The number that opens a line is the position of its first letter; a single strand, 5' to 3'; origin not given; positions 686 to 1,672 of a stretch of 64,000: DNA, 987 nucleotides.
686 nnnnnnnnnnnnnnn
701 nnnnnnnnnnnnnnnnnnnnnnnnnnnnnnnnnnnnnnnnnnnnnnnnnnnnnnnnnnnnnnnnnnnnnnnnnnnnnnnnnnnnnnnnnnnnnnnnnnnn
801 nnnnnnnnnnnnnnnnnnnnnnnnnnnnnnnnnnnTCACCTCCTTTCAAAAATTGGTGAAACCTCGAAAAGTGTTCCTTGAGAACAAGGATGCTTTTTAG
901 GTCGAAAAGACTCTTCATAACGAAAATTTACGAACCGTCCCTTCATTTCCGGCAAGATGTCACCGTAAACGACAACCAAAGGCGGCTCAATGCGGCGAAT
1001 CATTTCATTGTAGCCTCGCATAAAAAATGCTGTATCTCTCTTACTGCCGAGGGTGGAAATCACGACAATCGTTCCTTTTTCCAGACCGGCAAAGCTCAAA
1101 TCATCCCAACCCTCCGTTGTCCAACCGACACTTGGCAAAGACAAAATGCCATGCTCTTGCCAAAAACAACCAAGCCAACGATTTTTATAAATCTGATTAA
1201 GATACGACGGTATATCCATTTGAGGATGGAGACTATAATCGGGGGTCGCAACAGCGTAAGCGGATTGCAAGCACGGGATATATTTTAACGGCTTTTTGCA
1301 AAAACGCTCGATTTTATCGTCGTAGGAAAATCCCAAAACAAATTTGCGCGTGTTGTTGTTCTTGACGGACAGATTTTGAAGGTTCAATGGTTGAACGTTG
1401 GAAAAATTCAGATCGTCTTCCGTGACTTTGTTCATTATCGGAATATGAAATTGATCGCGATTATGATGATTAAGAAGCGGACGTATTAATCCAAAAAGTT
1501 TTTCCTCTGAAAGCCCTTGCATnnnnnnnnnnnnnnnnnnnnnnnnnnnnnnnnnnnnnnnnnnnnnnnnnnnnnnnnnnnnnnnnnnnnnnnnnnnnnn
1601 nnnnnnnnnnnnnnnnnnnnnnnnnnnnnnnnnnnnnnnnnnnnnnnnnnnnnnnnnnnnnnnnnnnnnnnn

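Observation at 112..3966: Two divergent DUF4417-led three-gene cassettes: a conserved lead gene, then a variable toxin-like gene, then an immunity-like gene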

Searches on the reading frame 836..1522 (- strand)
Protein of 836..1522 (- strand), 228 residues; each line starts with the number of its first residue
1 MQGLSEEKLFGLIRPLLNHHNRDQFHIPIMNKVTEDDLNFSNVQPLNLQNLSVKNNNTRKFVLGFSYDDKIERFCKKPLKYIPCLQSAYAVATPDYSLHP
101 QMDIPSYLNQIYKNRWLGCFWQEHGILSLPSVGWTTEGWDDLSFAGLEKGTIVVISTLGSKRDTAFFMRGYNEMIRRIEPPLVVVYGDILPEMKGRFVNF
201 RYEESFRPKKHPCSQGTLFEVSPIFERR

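Call 4: search_protein_families(library=pfam, max_evalue=1, proteins=[window:836-1522:-])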
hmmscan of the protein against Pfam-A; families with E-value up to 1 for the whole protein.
window:836-1522:- (228 aa): 1 family
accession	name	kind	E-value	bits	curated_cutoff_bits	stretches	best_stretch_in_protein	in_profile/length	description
PF14386.11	DUF4417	-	4.8e-33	114.6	28.9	1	24-196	6-175/183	Domain of unknown function (DUF4417)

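Call 10: find_encoding_contigs(protein=window:836-1522:-, flank=10000, max_places=6)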
Protein window:836-1522:- (228 aa): no gene with exactly this product is on record in the collection.

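Call 15: find_homologous_proteins(query=window:836-1522:-, max_evalue=0.001)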
Query window:836-1522:- (228 aa): 31 proteins with E <= 0.001 among 94 candidates.
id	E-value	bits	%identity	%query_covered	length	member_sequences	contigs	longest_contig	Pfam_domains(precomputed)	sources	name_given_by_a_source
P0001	1.5e-149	514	95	100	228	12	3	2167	PF14386.12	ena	-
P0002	1.9e-117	409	78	99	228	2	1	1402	PF14386.12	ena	-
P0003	2.4e-115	402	78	99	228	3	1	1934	PF14386.12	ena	-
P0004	2.6e-113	395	76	99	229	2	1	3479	PF14386.12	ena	-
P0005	1.7e-112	393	77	99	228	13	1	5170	PF14386.12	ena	-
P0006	1.3e-111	390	75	98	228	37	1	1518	PF14386.12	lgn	-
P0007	4.1e-110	385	73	100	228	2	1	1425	PF14386.12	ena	-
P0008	1.5e-109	383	73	100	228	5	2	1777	PF14386.12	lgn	-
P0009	1.6e-109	383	72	100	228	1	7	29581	PF14386.12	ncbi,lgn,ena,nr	ncbi:MAG: DUF4417 domain-containing protein [Selenomonadaceae bacterium]|nr:DUF4417 domain-containin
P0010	3.8e-109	382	72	98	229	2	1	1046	PF14386.12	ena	-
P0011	1.1e-108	380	72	100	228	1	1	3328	PF14386.12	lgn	-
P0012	1.6e-101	357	65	100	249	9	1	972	PF14386.12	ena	-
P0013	1.7e-99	350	65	100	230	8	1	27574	PF14386.12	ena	-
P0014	2.4e-91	323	59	100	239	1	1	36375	PF14386.12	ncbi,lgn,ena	-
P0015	7.8e-91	322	62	94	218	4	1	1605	PF14386.12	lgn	-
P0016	1.4e-89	318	61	94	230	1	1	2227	PF14386.12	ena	-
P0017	2.2e-88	314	61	98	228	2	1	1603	PF14386.12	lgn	-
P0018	4.9e-87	309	60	97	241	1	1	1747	PF14386.12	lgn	-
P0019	1.9e-86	307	62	94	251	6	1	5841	PF14386.12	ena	-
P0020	4.2e-82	293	66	83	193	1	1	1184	PF14386.12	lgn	-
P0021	1.4e-78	282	61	87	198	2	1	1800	PF14386.12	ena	-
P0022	1.5e-73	265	66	75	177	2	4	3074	PF14386.12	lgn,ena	-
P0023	1.3e-72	262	63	73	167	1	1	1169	PF14386.12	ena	-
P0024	3.4e-65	238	74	62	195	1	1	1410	PF14386.12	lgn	-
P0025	3.2e-64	235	50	99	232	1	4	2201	PF14386.12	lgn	-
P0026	6.6e-61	224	63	67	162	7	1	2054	PF14386.12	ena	-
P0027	2.6e-53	199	65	65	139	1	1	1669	PF14386.12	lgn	-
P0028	8.8e-52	194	66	55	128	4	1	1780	PF14386.12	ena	-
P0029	1.7e-51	193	76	38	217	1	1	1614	PF14386.12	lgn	-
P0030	2.2e-43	166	70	51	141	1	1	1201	PF14386.12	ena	-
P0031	1.1e-22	99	35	71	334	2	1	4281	PF14412.13,PF14386.12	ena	-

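Call 16: find_encoding_contigs(protein=P0009, flank=6000, max_places=5)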
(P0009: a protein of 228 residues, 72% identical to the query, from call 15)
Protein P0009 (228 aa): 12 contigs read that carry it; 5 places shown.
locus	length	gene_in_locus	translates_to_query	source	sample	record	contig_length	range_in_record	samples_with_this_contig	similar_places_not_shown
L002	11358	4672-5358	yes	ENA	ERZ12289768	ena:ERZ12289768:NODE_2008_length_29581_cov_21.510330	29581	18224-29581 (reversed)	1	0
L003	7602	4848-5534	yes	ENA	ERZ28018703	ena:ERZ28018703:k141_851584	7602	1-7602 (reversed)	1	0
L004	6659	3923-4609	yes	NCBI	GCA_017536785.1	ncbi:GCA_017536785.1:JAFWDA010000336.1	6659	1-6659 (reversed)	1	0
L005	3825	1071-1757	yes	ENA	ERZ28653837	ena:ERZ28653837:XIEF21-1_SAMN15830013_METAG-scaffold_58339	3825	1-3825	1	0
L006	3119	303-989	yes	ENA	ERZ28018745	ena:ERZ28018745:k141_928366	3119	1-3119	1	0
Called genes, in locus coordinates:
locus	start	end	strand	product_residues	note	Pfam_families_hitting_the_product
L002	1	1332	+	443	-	?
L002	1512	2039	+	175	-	PF03235:GmrSD_N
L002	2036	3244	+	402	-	PF03235:GmrSD_N (weak), PF07510:GmrSD_C (weak)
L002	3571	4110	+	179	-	PF01381:HTH_3 (faint)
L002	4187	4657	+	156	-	-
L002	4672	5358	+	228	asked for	PF14386:DUF4417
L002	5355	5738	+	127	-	-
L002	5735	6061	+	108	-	-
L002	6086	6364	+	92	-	-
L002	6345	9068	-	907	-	PF20464:MmeI_N, PF20465:MmeI_hel, PF20473:MmeI_Mtase, PF07669:Eco57I, PF20466:MmeI_TRD, PF20467:MmeI_C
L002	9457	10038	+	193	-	PF01541:GIY-YIG, PF13560:HTH_31 (weak), PF01381:HTH_3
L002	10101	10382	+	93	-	PF01381:HTH_3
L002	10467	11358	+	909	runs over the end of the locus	PF00350:Dynamin_N, PF01926:MMR_HSR1 (faint)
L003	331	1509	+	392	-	PF00753:Lactamase_B, PF19583:ODP, PF00258:Flavodoxin_1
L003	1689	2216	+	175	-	PF03235:GmrSD_N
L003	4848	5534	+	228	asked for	PF14386:DUF4417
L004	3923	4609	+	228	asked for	PF14386:DUF4417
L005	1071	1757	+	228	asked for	PF14386:DUF4417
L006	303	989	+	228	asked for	PF14386:DUF4417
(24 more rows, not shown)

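Call 17: find_encoding_contigs(protein=P0014, flank=6000, max_places=3)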
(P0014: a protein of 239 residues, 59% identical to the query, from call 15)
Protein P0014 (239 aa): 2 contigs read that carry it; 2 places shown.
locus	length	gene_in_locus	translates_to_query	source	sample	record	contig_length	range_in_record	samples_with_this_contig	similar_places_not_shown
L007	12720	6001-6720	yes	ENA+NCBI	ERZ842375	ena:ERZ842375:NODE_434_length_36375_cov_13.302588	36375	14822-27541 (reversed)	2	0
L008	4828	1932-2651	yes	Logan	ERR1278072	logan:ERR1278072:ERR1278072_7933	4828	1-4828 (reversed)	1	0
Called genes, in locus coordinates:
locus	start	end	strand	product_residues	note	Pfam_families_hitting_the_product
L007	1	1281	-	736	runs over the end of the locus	-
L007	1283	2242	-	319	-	-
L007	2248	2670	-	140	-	-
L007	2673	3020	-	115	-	-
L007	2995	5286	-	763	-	-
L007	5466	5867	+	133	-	-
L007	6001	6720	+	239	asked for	PF14386:DUF4417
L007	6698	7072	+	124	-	-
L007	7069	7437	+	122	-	-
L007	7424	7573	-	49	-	-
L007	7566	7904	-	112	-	PF05521:Phage_HCP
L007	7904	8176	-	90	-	-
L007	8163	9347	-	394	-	PF05065:Phage_capsid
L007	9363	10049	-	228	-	PF00574:CLP_protease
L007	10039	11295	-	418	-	PF04860:Phage_portal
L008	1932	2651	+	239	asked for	PF14386:DUF4417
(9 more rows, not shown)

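Call 18: find_encoding_contigs(protein=P0031, flank=6000, max_places=3)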
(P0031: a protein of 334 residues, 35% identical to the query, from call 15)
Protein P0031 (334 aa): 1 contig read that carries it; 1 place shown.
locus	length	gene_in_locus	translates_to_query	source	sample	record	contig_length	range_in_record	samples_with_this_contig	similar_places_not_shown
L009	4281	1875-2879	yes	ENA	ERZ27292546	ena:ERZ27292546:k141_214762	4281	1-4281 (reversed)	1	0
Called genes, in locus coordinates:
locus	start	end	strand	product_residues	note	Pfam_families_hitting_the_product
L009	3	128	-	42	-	?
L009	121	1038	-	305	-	PF00005:ABC_tran, PF13304:AAA_21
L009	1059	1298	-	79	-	-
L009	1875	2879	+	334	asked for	PF14386:DUF4417, PF14412:AHH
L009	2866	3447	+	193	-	PF07791:Imm11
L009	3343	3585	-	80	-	-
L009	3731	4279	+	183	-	?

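Call 32: predict_structure(alignment_id=A2)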
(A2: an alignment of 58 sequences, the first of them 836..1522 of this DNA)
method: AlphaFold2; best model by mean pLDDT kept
length: 228 residues; sequences in the alignment: 58
mean_pLDDT: 83.5   pTM: 0.82
mean pLDDT of the five models: 83.5, 83.1, 81.4, 81.4, 81.3
residues with pLDDT >= 90: 110; 70-90: 75; 50-70: 31; < 50: 12
segments of 3 or more residues with pLDDT < 50: 210-220
pLDDT, mean of each block of 10 residues (from residue 1): 64 65 91 92 86 87 75 80 92 78 87 92 94 90 94 91 92 97 93 94 67 39 79
secondary structure, 60 per line:
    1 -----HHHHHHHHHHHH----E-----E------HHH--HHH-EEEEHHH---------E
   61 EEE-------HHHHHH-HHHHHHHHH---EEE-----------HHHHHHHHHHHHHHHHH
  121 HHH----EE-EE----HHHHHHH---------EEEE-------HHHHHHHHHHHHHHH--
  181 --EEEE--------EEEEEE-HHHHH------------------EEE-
elements in order: H6-17 E44-47 E60-63 H71-76 H78-86 E90-92 H104-123 H137-143 E153-156 H164-178 E183-186 E195-200 H202-206 E225-227

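Call 35: fold_search(model_id=the predicted structure, library=pdb)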
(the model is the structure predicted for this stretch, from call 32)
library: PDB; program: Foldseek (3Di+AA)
matches with E <= 10: 700; with E <= 0.001: 0
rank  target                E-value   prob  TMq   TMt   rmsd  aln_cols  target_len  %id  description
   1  3cny_A                2.9e-02  0.82  0.33  0.27   6.4       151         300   14  Crystal structure of a putative inositol catabolism protein iole (iole, lp_3607) from lactobacillus plantarum wcfs1 at (released 2008-04-08)
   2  8xiv                  3.1e-02  0.54  0.30  0.25   6.9       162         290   12  Production of D-psicose (released 2024-12-25)
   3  6wn6_A                3.1e-02  0.47  0.31  0.28   7.7       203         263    9  Crystal structure of 3-keto-D-glucoside 4-epimerase, YcjR, from E. coli, apo form (released 2020-06-10)
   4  6nxs_B                4.5e-02  0.33  0.30  0.28  14.7       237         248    7  Crystal structure of Arabidopsis thaliana cytosolic triosephosphate isomerase C218Y mutant (released 2020-02-12)
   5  8xix                  5.9e-02  0.54  0.37  0.31   8.4       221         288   12  KeDt3e within Co (released 2024-12-25)
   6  3vgd                  5.9e-02  0.16  0.26  0.13  10.3       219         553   11  Ctystal structure of glycosyltrehalose trehalohydrolase (D252E) (released 2012-06-20)
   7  6nxs_A                6.3e-02  0.30  0.32  0.30  14.6       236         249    8  Crystal structure of Arabidopsis thaliana cytosolic triosephosphate isomerase C218Y mutant (released 2020-02-12)
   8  6nxx_A                7.1e-02  0.30  0.33  0.31  14.7       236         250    9  Crystal structure of Arabidopsis thaliana cytosolic triosephosphate isomerase C218K mutant (released 2020-02-19)
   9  1so3_A                8.6e-02  0.30  0.31  0.32   7.7       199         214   12  Crystal structure of H136A mutant of 3-keto-L-gulonate 6-phosphate decarboxylase with bound L-threonohydroxamate 4-pho (released 2004-06-08)
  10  9xvv_C                8.6e-02  0.11  0.24  0.10  13.6       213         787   12  Maltoheptaose-bound Arabidopsis ISA2-ISA1-ISA1 heterotrimer (released 2026-04-08)
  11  8hub_D                9.8e-02  0.38  0.32  0.16   6.3       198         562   12  AMP deaminase 2 in complex with an inhibitor (released 2023-01-18)
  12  8arv_B                9.8e-02  0.28  0.27  0.25   7.1       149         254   11  Structure of the EAL domain of BifA from Pseudomonas aeruginosa (released 2023-04-12)
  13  8hub_B                1.2e-01  0.23  0.30  0.15   8.1       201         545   11  AMP deaminase 2 in complex with an inhibitor (released 2023-01-18)
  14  3f4n_E                1.4e-01  0.28  0.30  0.29   7.5       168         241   12  Crystal Structure of Pyridoxal Phosphate Biosynthetic Protein PdxJ from Yersinia pestis (released 2008-11-25)
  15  6nxw_B                1.4e-01  0.20  0.30  0.29  14.7       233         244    8  Crystal structure of Arabidopsis thaliana cytosolic triosephosphate isomerase C218S mutant (released 2020-02-19)
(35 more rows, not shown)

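Call 40: fold_search(model_id=the predicted structure, library=viral)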
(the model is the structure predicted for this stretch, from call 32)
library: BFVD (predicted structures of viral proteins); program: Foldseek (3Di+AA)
matches with E <= 10: 241; with E <= 0.001: 3
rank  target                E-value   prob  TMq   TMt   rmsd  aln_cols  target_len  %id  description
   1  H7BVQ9                1.5e-14  1.00  0.74  0.53   6.2       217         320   23  (no name in the UniProt tables at hand)
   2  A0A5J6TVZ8            3.7e-14  1.00  0.68  0.56   4.6       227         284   24  (no name in the UniProt tables at hand)
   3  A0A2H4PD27            4.9e-07  1.00  0.41  0.53   8.7       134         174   27  (no name in the UniProt tables at hand)
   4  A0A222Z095            1.6e-02  0.96  0.40  0.26   5.0       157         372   13  Queuine tRNA-ribosyltransferase [Mycobacterium phage Bella96]
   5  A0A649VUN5            5.1e-02  0.63  0.39  0.37  13.9       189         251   10  Queuine tRNA-ribosyltransferase [Mycobacterium phage Tinciduntsolum]
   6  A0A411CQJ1            9.8e-02  0.35  0.35  0.28  11.5       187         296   10  Queuine tRNA-ribosyltransferase [Arthrobacter phage Sonali]
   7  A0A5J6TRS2            9.8e-02  0.35  0.33  0.22   7.7       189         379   10  Uncharacterized protein [Gordonia phage Powerball]
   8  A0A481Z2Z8            3.1e-01  0.08  0.20  0.22   9.9       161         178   10  Uncharacterized protein [Pithovirus LCPAC101]
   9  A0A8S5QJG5            3.4e-01  0.38  0.37  0.34   5.7       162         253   10  Uncharacterized protein [Siphoviridae sp. ctiOl67]
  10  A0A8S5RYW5            4.1e-01  0.06  0.22  0.14  11.5       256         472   11  Restriction enzyme [Myoviridae sp. ctNQV2]
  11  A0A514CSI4            4.9e-01  0.44  0.40  0.21   4.7       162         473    8  tRNA guanine transglycosylase [Achromobacter phage Motura]
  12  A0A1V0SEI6            5.3e-01  0.04  0.18  0.12  12.1       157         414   15  AAA family ATPase [Indivirus ILV1]
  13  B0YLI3                5.6e-01  0.12  0.29  0.29   7.1       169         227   11  Uncharacterized protein [Glossina hytrovirus (isolate Glossina pallidipes/Ethiopia/Seibersdorf/-)]
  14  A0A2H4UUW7            6.4e-01  0.10  0.26  0.32  10.5       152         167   14  beta-N-acetylhexosaminidase [Bodo saltans virus]
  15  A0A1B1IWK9            6.4e-01  0.07  0.24  0.20  12.5       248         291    9  (no name in the UniProt tables at hand)
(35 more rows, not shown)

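Call 42: search_protein_families(library=padloc, max_evalue=0.1, proteins=[window:836-1522:-])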
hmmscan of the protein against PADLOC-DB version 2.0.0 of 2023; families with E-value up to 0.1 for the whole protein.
window:836-1522:- (228 aa): 0 families

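Call 43: search_protein_families(library=phrogs, max_evalue=0.01, proteins=[window:836-1522:-])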
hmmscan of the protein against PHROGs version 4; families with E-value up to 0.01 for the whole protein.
window:836-1522:- (228 aa): 2 families
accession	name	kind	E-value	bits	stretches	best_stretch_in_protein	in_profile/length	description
phrog_940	-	DNA, RNA and nucleotide metabolism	5.6e-30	105.8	1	23-190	172-339/388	nuclease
phrog_8680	-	unknown function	4.5e-29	102.2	1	21-199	27-202/221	-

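Call 45: search_dna_similar(query=window:836-1522:-, collection=phages, mode=protein, max_evalue=0.001, max_rows=40, rows=spread)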
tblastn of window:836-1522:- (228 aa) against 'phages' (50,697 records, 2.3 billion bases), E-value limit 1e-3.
Records with a match: 491; places in all: 491; records where one place covers at least 80% of the query: 26.
Best place of each record, by identity: <60% 491.
By first word of the organism name: Mycobacterium 385; Streptococcus 57; Gordonia 28; Bacteriophage 11; Fromanvirus 4; Christensenellales 2; Roseburia 1; Lactococcus 1; Dulem 1; Dorea 1.
By host as written in the record: Mycobacterium smegmatis mc2 155 288; Mycobacterium smegmatis mc#155 56; Gordonia terrae 3612 24; - 23; Mycobacterium smegmatis mc2155 14; Mycobacterium tuberculosis; Mycobacterium smegmatis 5; Mycobacterium smegamtis mc2 155 4; Mycobacterium sp. 3; and 57 more.
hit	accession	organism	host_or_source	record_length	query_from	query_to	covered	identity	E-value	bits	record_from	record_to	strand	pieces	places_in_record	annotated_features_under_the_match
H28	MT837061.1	Bacteriophage sp.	human fecal samples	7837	1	226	99%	36.3%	1e-49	179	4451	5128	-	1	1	record has no annotation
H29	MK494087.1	Mycobacterium phage DBQu4n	Mycobacterium smegmatis mc2 155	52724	37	194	69%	32.9%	4e-19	91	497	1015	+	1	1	1: hypothetical protein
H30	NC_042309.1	Mycobacterium phage Gladiator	Mycobacterium smegmatis mc2 155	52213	10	194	81%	28.0%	1e-15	81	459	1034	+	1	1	1: nuclease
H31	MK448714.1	Streptococcus phage Javan241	Streptococcus gordonii FSS8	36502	45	187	63%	35.8%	7e-18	87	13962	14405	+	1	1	DNA modification methylase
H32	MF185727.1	Mycobacterium phage BobSwaget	Mycobacterium smegmatis mc2 155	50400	37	194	69%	32.4%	9e-17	84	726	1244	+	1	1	2: hypothetical protein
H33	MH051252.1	Mycobacterium phage Fameo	Mycobacterium smegmatis mc2 155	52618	37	194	69%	32.4%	1e-16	84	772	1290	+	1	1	2: hypothetical protein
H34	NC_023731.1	Mycobacterium phage Trixie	Mycobacterium smegmatis mc2 155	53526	37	189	67%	32.9%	4e-18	88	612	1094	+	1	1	1: nuclease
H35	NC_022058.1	Mycobacterium phage Adzzy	Mycobacterium smegmatis mc2 155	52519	37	194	69%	31.8%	1e-18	90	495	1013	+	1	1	1: nuclease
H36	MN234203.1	Mycobacterium phage SemperFi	Mycobacterium smegmatis mc#155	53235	37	194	69%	31.8%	1e-15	81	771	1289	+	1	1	2: hypothetical protein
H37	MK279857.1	Mycobacterium phage IronMan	Mycobacterium smegmatis mc2 155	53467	24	194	75%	29.0%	2e-16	84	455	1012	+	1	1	1: hypothetical protein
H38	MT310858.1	Mycobacterium phage Iwokeuplikedis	Mycobacterium smegmatis mc2 155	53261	5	194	83%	25.9%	1e-15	81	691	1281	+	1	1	2: hypothetical protein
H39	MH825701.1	Mycobacterium phage Flare16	Mycobacterium smegmatis mc2 155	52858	37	194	69%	30.6%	2e-18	89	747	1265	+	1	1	2: hypothetical protein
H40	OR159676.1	Mycobacterium phage Chargerpower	Mycobacterium smegmatis mc2 155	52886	37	194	69%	30.6%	1e-15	81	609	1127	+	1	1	2: hypothetical protein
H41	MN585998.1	Mycobacterium phage Bugsy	Mycobacterium smegmatis mc2 155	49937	37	194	69%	30.1%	3e-18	89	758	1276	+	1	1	2: hypothetical protein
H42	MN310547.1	Mycobacterium phage Hutc2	Mycobacterium smegmatis mc2 155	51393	37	194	69%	30.1%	6e-17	85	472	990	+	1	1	1: hypothetical protein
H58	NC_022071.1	Mycobacterium phage Crossroads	Mycobacterium smegamtis mc2 155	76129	52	190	61%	28.9%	8e-15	79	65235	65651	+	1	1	120: nuclease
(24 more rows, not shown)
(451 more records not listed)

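Call 56: get_annotated_region(hit=H34, flank=3000)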
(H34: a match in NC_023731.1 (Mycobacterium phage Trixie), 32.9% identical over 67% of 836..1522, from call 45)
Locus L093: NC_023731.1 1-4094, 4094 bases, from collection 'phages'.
description: Mycobacterium phage Trixie, complete genome.
organism: Mycobacterium phage Trixie (NCBI taxid 1071503)
taxonomy: Viruses; Duplodnaviria; Heunggongvirae; Uroviricota; Caudoviricetes; Fromanvirus; Fromanvirus trixie
host: Mycobacterium smegmatis mc2 155; source: soil; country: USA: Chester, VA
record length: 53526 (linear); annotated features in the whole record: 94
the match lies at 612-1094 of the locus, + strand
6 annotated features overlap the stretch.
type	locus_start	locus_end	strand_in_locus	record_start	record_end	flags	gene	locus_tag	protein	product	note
CDS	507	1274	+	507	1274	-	1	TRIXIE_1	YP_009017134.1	nuclease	gp1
CDS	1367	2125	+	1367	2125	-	2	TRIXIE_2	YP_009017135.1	ADP-ribosyltransferase exoenzyme toxin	gp2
CDS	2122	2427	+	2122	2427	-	3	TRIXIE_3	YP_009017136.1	VIP2 protein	gp3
CDS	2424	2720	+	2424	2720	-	4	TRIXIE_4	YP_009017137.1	HNH endonuclease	gp4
CDS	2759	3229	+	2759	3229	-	5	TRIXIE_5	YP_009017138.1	minor tail protein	gp5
CDS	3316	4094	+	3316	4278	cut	6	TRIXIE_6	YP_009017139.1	minor tail protein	gp6; structural, minor tail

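Call 57: get_annotated_region(hit=H58, flank=2500)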
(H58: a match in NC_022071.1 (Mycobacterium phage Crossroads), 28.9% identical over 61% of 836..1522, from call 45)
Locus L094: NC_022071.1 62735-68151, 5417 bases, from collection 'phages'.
description: Mycobacterium phage Crossroads, complete genome.
organism: Mycobacterium phage Crossroads (NCBI taxid 1340836)
taxonomy: Viruses; Duplodnaviria; Heunggongvirae; Uroviricota; Caudoviricetes; Vilmaviridae; Lclasvirinae; Faithunavirus
host: Mycobacterium smegamtis mc2 155; source: soil; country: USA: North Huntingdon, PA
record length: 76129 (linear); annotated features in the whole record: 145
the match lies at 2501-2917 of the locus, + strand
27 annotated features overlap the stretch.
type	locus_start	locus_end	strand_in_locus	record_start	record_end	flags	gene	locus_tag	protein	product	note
CDS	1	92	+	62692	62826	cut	105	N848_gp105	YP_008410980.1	hypothetical protein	-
CDS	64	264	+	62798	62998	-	106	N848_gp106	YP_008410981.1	hypothetical protein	-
CDS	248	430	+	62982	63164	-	107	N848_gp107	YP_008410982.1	hypothetical protein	-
tRNA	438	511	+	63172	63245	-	108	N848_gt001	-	tRNA-Thr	tRNA-Thr (cgt)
CDS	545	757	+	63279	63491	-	109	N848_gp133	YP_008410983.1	hypothetical protein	-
CDS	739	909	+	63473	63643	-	110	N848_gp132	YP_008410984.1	hypothetical protein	-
tRNA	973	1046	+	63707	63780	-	111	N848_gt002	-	tRNA-Pro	tRNA-Pro (tgg)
tRNA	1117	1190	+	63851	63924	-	112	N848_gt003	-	tRNA-Trp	tRNA-Trp (cca)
CDS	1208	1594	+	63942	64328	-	113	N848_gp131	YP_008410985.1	HNH endonuclease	-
tRNA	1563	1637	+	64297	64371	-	114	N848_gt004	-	tRNA-Leu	tRNA-Leu (tag)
tRNA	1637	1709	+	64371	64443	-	115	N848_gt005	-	tRNA-His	tRNA-His (gtg)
tRNA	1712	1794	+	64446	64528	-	116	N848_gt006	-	tRNA-Tyr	tRNA-Tyr (gta)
tRNA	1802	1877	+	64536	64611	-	117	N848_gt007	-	tRNA-Gln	tRNA-Gln (ctg)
tRNA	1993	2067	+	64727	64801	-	118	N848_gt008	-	tRNA-Gly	tRNA-Gly (tcc)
tRNA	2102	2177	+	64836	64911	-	119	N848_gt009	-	tRNA-Lys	tRNA-Lys (ctt)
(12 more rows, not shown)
